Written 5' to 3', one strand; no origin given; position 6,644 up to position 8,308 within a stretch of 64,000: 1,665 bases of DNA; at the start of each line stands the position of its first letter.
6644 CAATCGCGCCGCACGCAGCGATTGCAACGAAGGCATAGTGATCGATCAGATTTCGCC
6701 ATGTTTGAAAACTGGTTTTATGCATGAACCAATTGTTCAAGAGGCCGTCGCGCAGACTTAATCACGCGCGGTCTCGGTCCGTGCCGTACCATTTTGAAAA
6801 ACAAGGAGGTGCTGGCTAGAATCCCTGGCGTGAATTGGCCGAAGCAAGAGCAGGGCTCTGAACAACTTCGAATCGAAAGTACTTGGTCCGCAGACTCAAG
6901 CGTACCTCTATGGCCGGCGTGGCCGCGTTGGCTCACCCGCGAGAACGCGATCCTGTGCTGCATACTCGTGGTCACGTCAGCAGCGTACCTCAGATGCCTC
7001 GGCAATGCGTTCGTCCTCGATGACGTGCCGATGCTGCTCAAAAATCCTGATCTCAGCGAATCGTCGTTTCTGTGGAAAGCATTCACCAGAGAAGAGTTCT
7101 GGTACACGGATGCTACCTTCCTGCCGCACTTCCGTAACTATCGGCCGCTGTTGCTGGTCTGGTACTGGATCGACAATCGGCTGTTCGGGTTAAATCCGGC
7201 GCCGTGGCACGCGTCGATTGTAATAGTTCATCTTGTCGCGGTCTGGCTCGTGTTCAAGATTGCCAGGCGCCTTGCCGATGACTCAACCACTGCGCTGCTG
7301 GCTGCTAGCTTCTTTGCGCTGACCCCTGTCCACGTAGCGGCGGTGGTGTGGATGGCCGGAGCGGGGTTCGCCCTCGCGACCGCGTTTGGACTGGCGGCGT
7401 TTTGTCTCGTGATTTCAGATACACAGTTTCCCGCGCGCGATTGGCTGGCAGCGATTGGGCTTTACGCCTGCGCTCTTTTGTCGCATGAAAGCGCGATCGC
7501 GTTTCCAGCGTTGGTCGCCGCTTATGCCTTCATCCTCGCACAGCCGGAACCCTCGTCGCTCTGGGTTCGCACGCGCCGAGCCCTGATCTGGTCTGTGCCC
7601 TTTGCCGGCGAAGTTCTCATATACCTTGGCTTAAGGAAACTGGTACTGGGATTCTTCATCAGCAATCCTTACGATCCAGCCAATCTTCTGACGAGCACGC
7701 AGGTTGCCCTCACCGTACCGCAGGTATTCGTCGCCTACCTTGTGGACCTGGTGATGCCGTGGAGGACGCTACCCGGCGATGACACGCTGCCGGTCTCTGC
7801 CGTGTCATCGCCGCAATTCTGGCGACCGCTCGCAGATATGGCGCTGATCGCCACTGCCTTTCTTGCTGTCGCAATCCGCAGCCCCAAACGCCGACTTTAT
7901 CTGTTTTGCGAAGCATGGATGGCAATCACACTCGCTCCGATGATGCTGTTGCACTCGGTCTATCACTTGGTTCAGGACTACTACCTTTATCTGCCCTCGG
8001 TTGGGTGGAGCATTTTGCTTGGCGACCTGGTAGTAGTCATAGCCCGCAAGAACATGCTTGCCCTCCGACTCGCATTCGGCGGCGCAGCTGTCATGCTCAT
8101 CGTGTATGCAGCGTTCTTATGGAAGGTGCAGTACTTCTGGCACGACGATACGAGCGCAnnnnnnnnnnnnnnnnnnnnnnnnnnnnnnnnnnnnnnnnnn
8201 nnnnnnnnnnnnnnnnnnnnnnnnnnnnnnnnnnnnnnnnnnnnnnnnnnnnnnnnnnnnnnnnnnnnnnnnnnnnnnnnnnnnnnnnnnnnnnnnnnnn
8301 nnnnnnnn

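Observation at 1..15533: GT-C glycosyltransferase cluster abutting secreted proteins with extreme Thr/Ala/Pro/Ser linkers: candidate protein O-glycosylation enzyme-substrate island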

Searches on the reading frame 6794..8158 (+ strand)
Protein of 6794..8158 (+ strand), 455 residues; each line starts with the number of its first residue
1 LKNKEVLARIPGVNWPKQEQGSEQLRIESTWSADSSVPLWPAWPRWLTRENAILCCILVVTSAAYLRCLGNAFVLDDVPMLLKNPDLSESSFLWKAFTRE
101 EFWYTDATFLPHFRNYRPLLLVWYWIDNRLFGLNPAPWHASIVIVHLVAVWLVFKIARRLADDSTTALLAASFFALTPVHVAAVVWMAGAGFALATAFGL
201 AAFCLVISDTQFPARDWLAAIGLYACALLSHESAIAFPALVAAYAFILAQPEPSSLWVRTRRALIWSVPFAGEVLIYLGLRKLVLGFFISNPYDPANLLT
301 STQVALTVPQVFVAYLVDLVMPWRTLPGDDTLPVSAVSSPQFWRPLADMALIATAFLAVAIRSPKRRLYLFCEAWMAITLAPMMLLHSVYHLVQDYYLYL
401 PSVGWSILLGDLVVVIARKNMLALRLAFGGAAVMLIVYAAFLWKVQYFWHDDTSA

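Call 25: search_solved_structures(query=A2, max_evalue=10, show_alignments=2)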
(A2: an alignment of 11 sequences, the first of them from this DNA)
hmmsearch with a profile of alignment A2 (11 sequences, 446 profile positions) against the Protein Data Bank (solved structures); distinct sequences matched with E-value up to 10: 0.

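Call 26: search_protein_families(library=pfam, alignment_id=A2, max_evalue=10)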
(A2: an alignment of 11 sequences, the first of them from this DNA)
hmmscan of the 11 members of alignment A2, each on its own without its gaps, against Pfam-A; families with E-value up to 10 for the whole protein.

A. member 1, seq(455 aa): 1 family
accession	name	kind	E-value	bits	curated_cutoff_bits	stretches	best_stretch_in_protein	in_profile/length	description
PF23868.1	Mmc1_C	-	0.25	11.4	27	1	160-220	103-162/175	Mmc1 C-terminal domain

B. families by the number of members that match (of 11 scanned): 4 families
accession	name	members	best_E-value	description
PF13231.12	PMT_2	1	6.9e-05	Dolichyl-phosphate-mannose-protein mannosyltransferase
PF03116.20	NQR2_RnfD_RnfE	1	0.0083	NQR2, RnfD, RnfE family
PF10131.15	PTPS_related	1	0.033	6-pyruvoyl-tetrahydropterin synthase related domain; membrane protein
PF23868.1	Mmc1_C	1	0.25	Mmc1 C-terminal domain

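Call 37: find_related_loci(query=A2, collection=genome_contigs, flank=10000)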
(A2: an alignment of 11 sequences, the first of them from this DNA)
Query A2 (455 aa) in genome_contigs; peptide patterns used: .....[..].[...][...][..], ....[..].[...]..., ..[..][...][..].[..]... (x = any residue, [..] = any of these).
156 stretches matched a pattern; 94 encode a relative of the query (tblastn E <= 1e-3); the best 80 are kept; 65 distinct loci.
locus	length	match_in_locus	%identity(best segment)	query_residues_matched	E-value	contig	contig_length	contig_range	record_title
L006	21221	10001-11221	72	49-455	0e+0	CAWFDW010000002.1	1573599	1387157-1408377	MAG: uncultured delta proteobacterium isolate MFD05513.bin.2.169 genome assembly, contig: contig_18592, whole genome sho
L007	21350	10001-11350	60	18-455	3e-171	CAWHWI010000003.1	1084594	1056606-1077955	MAG: uncultured delta proteobacterium isolate MFD04463.bin.1.219 genome assembly, contig: contig_60011, whole genome sho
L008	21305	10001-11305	60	32-455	2e-168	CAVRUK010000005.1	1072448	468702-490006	MAG: uncultured delta proteobacterium isolate MFD02248.bin.1.51 genome assembly, contig: contig_7132, whole genome shotg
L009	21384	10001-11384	70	6-455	6e-170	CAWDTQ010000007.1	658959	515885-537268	MAG: uncultured delta proteobacterium isolate MFD05377.bin.2.158 genome assembly, contig: contig_15753, whole genome sho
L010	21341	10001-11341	60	22-455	3e-151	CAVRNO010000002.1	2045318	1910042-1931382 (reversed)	MAG: Candidatus Binataceae bacterium isolate MFD03726.bin.1.6 genome assembly, contig: contig_15392, whole genome shotgu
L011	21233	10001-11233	49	49-454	1e-107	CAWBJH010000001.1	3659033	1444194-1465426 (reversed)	MAG: uncultured delta proteobacterium isolate MFD03323.bin.1.18 genome assembly, contig: contig_33361, whole genome shot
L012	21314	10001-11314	48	20-452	3e-104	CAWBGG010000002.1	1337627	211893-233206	MAG: uncultured delta proteobacterium isolate MFD09222.bin.1.50 genome assembly, contig: contig_50833, whole genome shot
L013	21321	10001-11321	46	12-452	1e-103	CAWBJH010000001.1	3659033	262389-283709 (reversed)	MAG: uncultured delta proteobacterium isolate MFD03323.bin.1.18 genome assembly, contig: contig_33361, whole genome shot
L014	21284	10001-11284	48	29-451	3e-103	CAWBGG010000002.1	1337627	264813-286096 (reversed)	MAG: uncultured delta proteobacterium isolate MFD09222.bin.1.50 genome assembly, contig: contig_50833, whole genome shot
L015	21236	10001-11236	46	42-452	6e-97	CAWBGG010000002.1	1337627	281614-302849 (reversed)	MAG: uncultured delta proteobacterium isolate MFD09222.bin.1.50 genome assembly, contig: contig_50833, whole genome shot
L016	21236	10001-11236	44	53-452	4e-93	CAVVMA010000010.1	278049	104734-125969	MAG: uncultured delta proteobacterium isolate MFD09222.bin.2.46 genome assembly, contig: contig_65422, whole genome shot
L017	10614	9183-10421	42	49-454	5e-92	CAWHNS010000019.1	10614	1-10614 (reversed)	MAG: uncultured delta proteobacterium isolate MFD09222.bin.2.29 genome assembly, contig: contig_203049, whole genome sho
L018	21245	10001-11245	44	47-454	5e-89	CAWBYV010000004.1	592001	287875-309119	MAG: uncultured delta proteobacterium isolate MFD03044.bin.2.84 genome assembly, contig: contig_18405, whole genome shot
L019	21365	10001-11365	41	16-454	1e-87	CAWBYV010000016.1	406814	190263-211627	MAG: uncultured delta proteobacterium isolate MFD03044.bin.2.84 genome assembly, contig: contig_49714, whole genome shot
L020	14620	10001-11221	44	49-454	3e-91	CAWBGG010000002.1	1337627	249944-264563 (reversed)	MAG: uncultured delta proteobacterium isolate MFD09222.bin.1.50 genome assembly, contig: contig_50833, whole genome shot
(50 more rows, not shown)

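Call 88: search_protein_representatives(protein=window:6794-8158:+)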
Query: 455 residues. Proteins with E-value up to 0.001 (for the whole library): 26121; up to 1e-10: 5536; up to 1e-30: 216. The best 150 are listed.
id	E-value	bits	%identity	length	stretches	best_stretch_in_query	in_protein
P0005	3.6e-194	662.3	66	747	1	7-455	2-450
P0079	2.7e-134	465.0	60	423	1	53-455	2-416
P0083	1.8e-120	419.4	53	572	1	57-455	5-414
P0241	1.5e-97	343.8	50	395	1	49-427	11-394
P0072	1.5e-96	340.5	64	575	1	187-455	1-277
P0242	6.6e-94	331.8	42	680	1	47-452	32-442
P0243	9.7e-94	331.2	46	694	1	47-453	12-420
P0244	3.4e-92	326.1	66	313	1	7-253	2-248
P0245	6.0e-88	312.1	46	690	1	54-453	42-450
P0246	2.0e-86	307.1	42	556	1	50-453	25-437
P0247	2.2e-83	297.1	44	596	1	51-453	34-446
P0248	8.5e-83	295.2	43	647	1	53-454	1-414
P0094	9.0e-81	288.5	42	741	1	50-453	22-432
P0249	2.3e-79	283.8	41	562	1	52-453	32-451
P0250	3.2e-78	280.1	41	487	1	56-454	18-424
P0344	2.1e-43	165.3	32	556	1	48-453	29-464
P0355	1.4e-38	149.3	31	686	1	42-451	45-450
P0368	2.0e-36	142.3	36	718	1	34-410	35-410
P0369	2.0e-36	142.3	32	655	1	44-453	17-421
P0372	6.9e-36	140.5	32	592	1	53-452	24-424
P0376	2.4e-35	138.7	33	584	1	44-423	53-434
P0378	3.9e-35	138.0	32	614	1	53-453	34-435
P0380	5.9e-35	137.4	32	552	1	51-438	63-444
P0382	7.1e-35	137.2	31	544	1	49-454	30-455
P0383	7.7e-35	137.1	32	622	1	52-431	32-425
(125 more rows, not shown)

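Call 89: search_protein_families(library=pfam, proteins=[P0355, P0368, P0369, P0372, P0376, P0378, P0380, P0382, P0383, P0344], max_evalue=0.01)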
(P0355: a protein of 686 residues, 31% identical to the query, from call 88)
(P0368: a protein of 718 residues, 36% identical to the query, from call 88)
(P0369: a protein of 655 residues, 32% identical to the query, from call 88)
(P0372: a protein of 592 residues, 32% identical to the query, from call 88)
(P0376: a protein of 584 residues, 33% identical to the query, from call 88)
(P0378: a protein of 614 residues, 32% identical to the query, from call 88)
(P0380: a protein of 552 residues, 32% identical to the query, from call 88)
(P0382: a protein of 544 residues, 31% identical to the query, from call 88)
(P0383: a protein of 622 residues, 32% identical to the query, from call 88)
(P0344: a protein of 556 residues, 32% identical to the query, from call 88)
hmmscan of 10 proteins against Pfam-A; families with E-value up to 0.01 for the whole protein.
P0355 (686 aa): 21 families
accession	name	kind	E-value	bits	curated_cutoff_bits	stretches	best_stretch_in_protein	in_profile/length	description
PF14559.12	TPR_19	-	7.7e-23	81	25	3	479-532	4-57/68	Tetratricopeptide repeat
PF07719.23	TPR_2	-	3.6e-20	70.8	27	2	502-531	3-32/34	Tetratricopeptide repeat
PF13432.12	TPR_16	-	4.6e-19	69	32.7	3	472-532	3-63/65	Tetratricopeptide repeat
PF00515.34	TPR_1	-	6.9e-15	54.6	27.8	1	609-637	5-33/34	Tetratricopeptide repeat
PF13428.12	TPR_14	-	1.2e-13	50.7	23.5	0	473-509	8-44/44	Tetratricopeptide repeat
PF13424.12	TPR_12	-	2.2e-12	47.4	30.1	1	482-530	26-75/77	Tetratricopeptide repeat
PF13371.12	TPR_9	-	3.3e-12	46.7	35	1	478-537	7-66/73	Tetratricopeptide repeat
PF12895.13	ANAPC3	-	5.1e-12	46.3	27.2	2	460-525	17-81/82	Anaphase-promoting complex, cyclosome, subunit 3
PF13181.12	TPR_8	-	6.8e-11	41.9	25.7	1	501-529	2-30/34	Tetratricopeptide repeat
PF13431.12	TPR_17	-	1.9e-09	37.5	24.4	0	630-655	4-29/34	Tetratricopeptide repeat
PF23914.1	TPR_CcmH_CycH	-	4.7e-09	36.7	42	1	599-680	44-128/158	Cytochrome c-type biogenesis protein H TPR domain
PF02366.24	PMT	-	1.5e-08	35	22.7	1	117-248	64-196/245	Dolichyl-phosphate-mannose-protein mannosyltransferase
PF13176.12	TPR_7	-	3.7e-07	30.2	27.9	0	545-569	7-31/36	Tetratricopeptide repeat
PF07721.20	TPR_4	-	4.2e-07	30.4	27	0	502-524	3-25/26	Tetratricopeptide repeat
PF13414.12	TPR_11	-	2.1e-06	27.7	26.8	0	546-583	3-40/42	TPR repeat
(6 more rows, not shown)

P0368 (718 aa): 23 families
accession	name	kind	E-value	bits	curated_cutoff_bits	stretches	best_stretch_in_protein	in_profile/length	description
PF07719.23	TPR_2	-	5.5e-37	123.2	27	6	569-597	1-29/34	Tetratricopeptide repeat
PF00515.34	TPR_1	-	1.5e-36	123.2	27.8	5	569-599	1-31/34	Tetratricopeptide repeat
PF13414.12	TPR_11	-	1e-27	96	26.8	3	477-514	4-41/42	TPR repeat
PF13181.12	TPR_8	-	1.1e-27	94.2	25.7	3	570-601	2-33/34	Tetratricopeptide repeat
PF13424.12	TPR_12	-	9.8e-26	90.2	30.1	3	537-598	5-74/77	Tetratricopeptide repeat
PF13432.12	TPR_16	-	1.4e-24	86.6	32.7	3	539-599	1-61/65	Tetratricopeptide repeat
PF13431.12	TPR_17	-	1.1e-23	81.8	24.4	2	489-521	1-33/34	Tetratricopeptide repeat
PF14559.12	TPR_19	-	1.5e-23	83.3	25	4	547-590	3-46/68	Tetratricopeptide repeat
PF13176.12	TPR_7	-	9.8e-20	69.4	27.9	2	538-570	2-34/36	Tetratricopeptide repeat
PF13174.12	TPR_6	-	1.7e-14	53.8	26.3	1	570-596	1-27/33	Tetratricopeptide repeat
PF25063.1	ARM_TT21_C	-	8.1e-14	52.4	35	2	539-600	99-160/209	Tetratricopeptide repeat protein 21 C-terminal ARM domain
PF13428.12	TPR_14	-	9.3e-14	51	23.5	0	538-576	4-42/44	Tetratricopeptide repeat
PF13374.12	TPR_10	-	1.3e-12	47.8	27.5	0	501-528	2-29/42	Tetratricopeptide repeat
PF24575.1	TPR_Slam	-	9.2e-11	42.5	35.2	2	576-625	54-103/104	Surface lipoprotein assembly modifier, N-terminal TPR repeats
PF13371.12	TPR_9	-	1e-09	38.7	35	2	547-597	7-57/73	Tetratricopeptide repeat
PF13231.12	PMT_2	-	1.6e-05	25.6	26.1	1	118-258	4-139/160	Dolichyl-phosphate-mannose-protein mannosyltransferase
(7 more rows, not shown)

P0369 (655 aa): 22 families
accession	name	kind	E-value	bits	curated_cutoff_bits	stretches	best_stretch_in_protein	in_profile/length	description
PF07719.23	TPR_2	-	1.9e-22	77.9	27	3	471-499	5-33/34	Tetratricopeptide repeat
PF14559.12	TPR_19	-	2.9e-20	72.8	25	3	516-570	3-57/68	Tetratricopeptide repeat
PF13428.12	TPR_14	-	2.2e-19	68.4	23.5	4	608-648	3-43/44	Tetratricopeptide repeat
PF13432.12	TPR_16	-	6.2e-17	62.2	32.7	3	583-630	8-55/65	Tetratricopeptide repeat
PF00515.34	TPR_1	-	3.4e-16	58.7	27.8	1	511-536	8-33/34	Tetratricopeptide repeat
PF13181.12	TPR_8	-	2.8e-14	52.4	25.7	0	511-536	8-33/34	Tetratricopeptide repeat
PF13414.12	TPR_11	-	3e-14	52.9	26.8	2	514-551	4-41/42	TPR repeat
PF13176.12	TPR_7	-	9.6e-11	41.3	27.9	1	514-536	9-31/36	Tetratricopeptide repeat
PF13231.12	PMT_2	-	4.5e-10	40.4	26.1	1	96-239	13-151/160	Dolichyl-phosphate-mannose-protein mannosyltransferase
PF12895.13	ANAPC3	-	4.5e-09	36.9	27.2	1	430-491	18-80/82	Anaphase-promoting complex, cyclosome, subunit 3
PF13431.12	TPR_17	-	1.3e-08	34.9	24.4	1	597-627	4-34/34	Tetratricopeptide repeat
PF13424.12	TPR_12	-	1.9e-08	34.8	30.1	1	509-568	8-75/77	Tetratricopeptide repeat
PF13174.12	TPR_6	-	3.9e-08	33.9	26.3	0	469-491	2-24/33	Tetratricopeptide repeat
PF13374.12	TPR_10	-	1.3e-06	28.7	27.5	0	507-532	5-30/42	Tetratricopeptide repeat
PF24575.1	TPR_Slam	-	3.9e-06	27.7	35.2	0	511-559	54-102/104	Surface lipoprotein assembly modifier, N-terminal TPR repeats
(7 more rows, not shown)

P0372 (592 aa): 17 families
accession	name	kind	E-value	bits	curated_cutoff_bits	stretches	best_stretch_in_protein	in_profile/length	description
PF07719.23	TPR_2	-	6.8e-21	73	27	2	477-506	5-34/34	Tetratricopeptide repeat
PF00515.34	TPR_1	-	6.8e-14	51.4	27.8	1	479-506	7-34/34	Tetratricopeptide repeat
PF13432.12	TPR_16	-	1.7e-12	48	32.7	1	478-540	2-64/65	Tetratricopeptide repeat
PF13428.12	TPR_14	-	1.4e-11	44.3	23.5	0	519-549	13-43/44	Tetratricopeptide repeat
PF13181.12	TPR_8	-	1.8e-11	43.7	25.7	1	477-506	5-34/34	Tetratricopeptide repeat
PF14559.12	TPR_19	-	2.5e-11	44.2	25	2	519-577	3-61/68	Tetratricopeptide repeat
PF13231.12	PMT_2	-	8.2e-10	39.5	26.1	1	87-216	4-131/160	Dolichyl-phosphate-mannose-protein mannosyltransferase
PF23914.1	TPR_CcmH_CycH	-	1.6e-09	38.2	42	1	501-578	44-124/158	Cytochrome c-type biogenesis protein H TPR domain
PF13414.12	TPR_11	-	5.5e-09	36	26.8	1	482-521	3-42/42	TPR repeat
PF13176.12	TPR_7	-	2.3e-08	33.9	27.9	0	443-468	3-28/36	Tetratricopeptide repeat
PF13431.12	TPR_17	-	4.4e-08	33.2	24.4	0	495-527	1-33/34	Tetratricopeptide repeat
PF13424.12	TPR_12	-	5.1e-08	33.4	30.1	1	444-503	8-75/77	Tetratricopeptide repeat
PF13374.12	TPR_10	-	2e-06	28.1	27.5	0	444-467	7-30/42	Tetratricopeptide repeat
PF13174.12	TPR_6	-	1.6e-05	25.7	26.3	0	477-505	4-32/33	Tetratricopeptide repeat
PF13429.12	TPR_15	-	2.2e-05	24.5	26.2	1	451-547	89-186/280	Tetratricopeptide repeat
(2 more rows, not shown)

P0376 (584 aa): 14 families
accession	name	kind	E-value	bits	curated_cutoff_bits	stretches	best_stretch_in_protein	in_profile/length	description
PF07719.23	TPR_2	-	1.6e-16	59.4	27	3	549-579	3-33/34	Tetratricopeptide repeat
PF00515.34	TPR_1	-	2.3e-15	56.1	27.8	3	514-541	2-29/34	Tetratricopeptide repeat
PF13431.12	TPR_17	-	9.5e-14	50.9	24.4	1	502-533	2-33/34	Tetratricopeptide repeat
PF13181.12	TPR_8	-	1.8e-13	49.9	25.7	2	514-541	2-29/34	Tetratricopeptide repeat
PF13424.12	TPR_12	-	4.5e-12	46.4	30.1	2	481-542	5-74/77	Tetratricopeptide repeat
PF13432.12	TPR_16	-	1.7e-10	41.5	32.7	2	490-544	8-62/65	Tetratricopeptide repeat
PF13374.12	TPR_10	-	1.8e-10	40.9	27.5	1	515-541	4-30/42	Tetratricopeptide repeat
PF13176.12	TPR_7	-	4.3e-09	36.2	27.9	1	515-541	1-27/36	Tetratricopeptide repeat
PF14559.12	TPR_19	-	2e-08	34.9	25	2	526-582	4-60/68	Tetratricopeptide repeat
PF13428.12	TPR_14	-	6.7e-08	32.9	23.5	0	551-583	5-37/44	Tetratricopeptide repeat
PF13414.12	TPR_11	-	1.1e-07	31.8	26.8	1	496-523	11-38/42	TPR repeat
PF07721.20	TPR_4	-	2.1e-06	28.3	27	0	549-572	3-26/26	Tetratricopeptide repeat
PF13231.12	PMT_2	-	1.1e-05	26.1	26.1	1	135-252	10-123/160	Dolichyl-phosphate-mannose-protein mannosyltransferase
PF13174.12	TPR_6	-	0.0016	19.4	26.3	0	551-579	4-32/33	Tetratricopeptide repeat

P0378 (614 aa): 22 families
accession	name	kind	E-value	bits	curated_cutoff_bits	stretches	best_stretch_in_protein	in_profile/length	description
PF07719.23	TPR_2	-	1e-21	75.6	27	3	487-515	5-33/34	Tetratricopeptide repeat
PF13432.12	TPR_16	-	1.2e-15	58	32.7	2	532-586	11-65/65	Tetratricopeptide repeat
PF00515.34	TPR_1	-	1.7e-15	56.5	27.8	1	487-514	5-32/34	Tetratricopeptide repeat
PF14559.12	TPR_19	-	1.2e-14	54.8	25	2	459-515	1-57/68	Tetratricopeptide repeat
PF13181.12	TPR_8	-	1.6e-14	53.2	25.7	0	521-550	4-33/34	Tetratricopeptide repeat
PF13414.12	TPR_11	-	2.5e-14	53.1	26.8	2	532-566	8-42/42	TPR repeat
PF13431.12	TPR_17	-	1.6e-12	47.1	24.4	1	544-573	5-34/34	Tetratricopeptide repeat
PF13424.12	TPR_12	-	1.6e-10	41.5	30.1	2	452-512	6-74/77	Tetratricopeptide repeat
PF13428.12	TPR_14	-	2.2e-09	37.5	23.5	0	553-594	2-43/44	Tetratricopeptide repeat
PF25064.1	ARM_TT21_5th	-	5.3e-08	33.6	27.8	1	455-520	7-72/117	TT21 fifth ARM repeats domain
PF23914.1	TPR_CcmH_CycH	-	1.5e-07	31.8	42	1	498-570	31-102/158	Cytochrome c-type biogenesis protein H TPR domain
PF13174.12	TPR_6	-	2.1e-06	28.4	26.3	0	487-514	4-31/33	Tetratricopeptide repeat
PF24575.1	TPR_Slam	-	8.1e-06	26.7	35.2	0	439-471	70-103/104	Surface lipoprotein assembly modifier, N-terminal TPR repeats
PF12895.13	ANAPC3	-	5.1e-05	23.9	27.2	0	462-541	2-79/82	Anaphase-promoting complex, cyclosome, subunit 3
PF13371.12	TPR_9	-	6e-05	23.4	35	0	532-584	9-61/73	Tetratricopeptide repeat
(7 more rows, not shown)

P0380 (552 aa): 1 family
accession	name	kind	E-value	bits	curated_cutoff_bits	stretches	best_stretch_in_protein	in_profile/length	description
PF13432.12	TPR_16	-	0.0014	19.5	32.7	1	479-524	2-47/65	Tetratricopeptide repeat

P0382 (544 aa): 0 families

P0383 (622 aa): 15 families
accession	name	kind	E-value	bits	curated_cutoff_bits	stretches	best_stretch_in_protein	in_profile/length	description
PF00515.34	TPR_1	-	9.6e-18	63.6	27.8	2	501-529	5-33/34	Tetratricopeptide repeat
PF13181.12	TPR_8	-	1.2e-16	59.8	25.7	1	501-529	5-33/34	Tetratricopeptide repeat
PF07719.23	TPR_2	-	4.8e-16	57.9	27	1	501-529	5-33/34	Tetratricopeptide repeat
PF13432.12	TPR_16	-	2.9e-13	50.4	32.7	2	541-590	7-56/65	Tetratricopeptide repeat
PF13374.12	TPR_10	-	1.7e-12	47.3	27.5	1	501-527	6-32/42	Tetratricopeptide repeat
PF13431.12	TPR_17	-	3.3e-10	39.8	24.4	0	557-585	5-33/34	Tetratricopeptide repeat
PF14559.12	TPR_19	-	1.3e-09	38.7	25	1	477-537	5-64/68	Tetratricopeptide repeat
PF13424.12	TPR_12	-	1.6e-09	38.2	30.1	2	501-561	7-75/77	Tetratricopeptide repeat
PF13414.12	TPR_11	-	2.6e-08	33.8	26.8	0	547-579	10-42/42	TPR repeat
PF13176.12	TPR_7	-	3.2e-08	33.5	27.9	0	502-530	4-32/36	Tetratricopeptide repeat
PF13428.12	TPR_14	-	5.3e-08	33.2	23.5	0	468-495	6-33/44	Tetratricopeptide repeat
PF07721.20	TPR_4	-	6.6e-05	23.6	27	0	568-586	4-22/26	Tetratricopeptide repeat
PF13174.12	TPR_6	-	0.0013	19.7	26.3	0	475-494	12-31/33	Tetratricopeptide repeat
PF25064.1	ARM_TT21_5th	-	0.005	17.6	27.8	0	469-522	7-60/117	TT21 fifth ARM repeats domain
PF12895.13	ANAPC3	-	0.01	16.6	27.2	0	510-587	2-78/82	Anaphase-promoting complex, cyclosome, subunit 3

P0344 (556 aa): 0 families
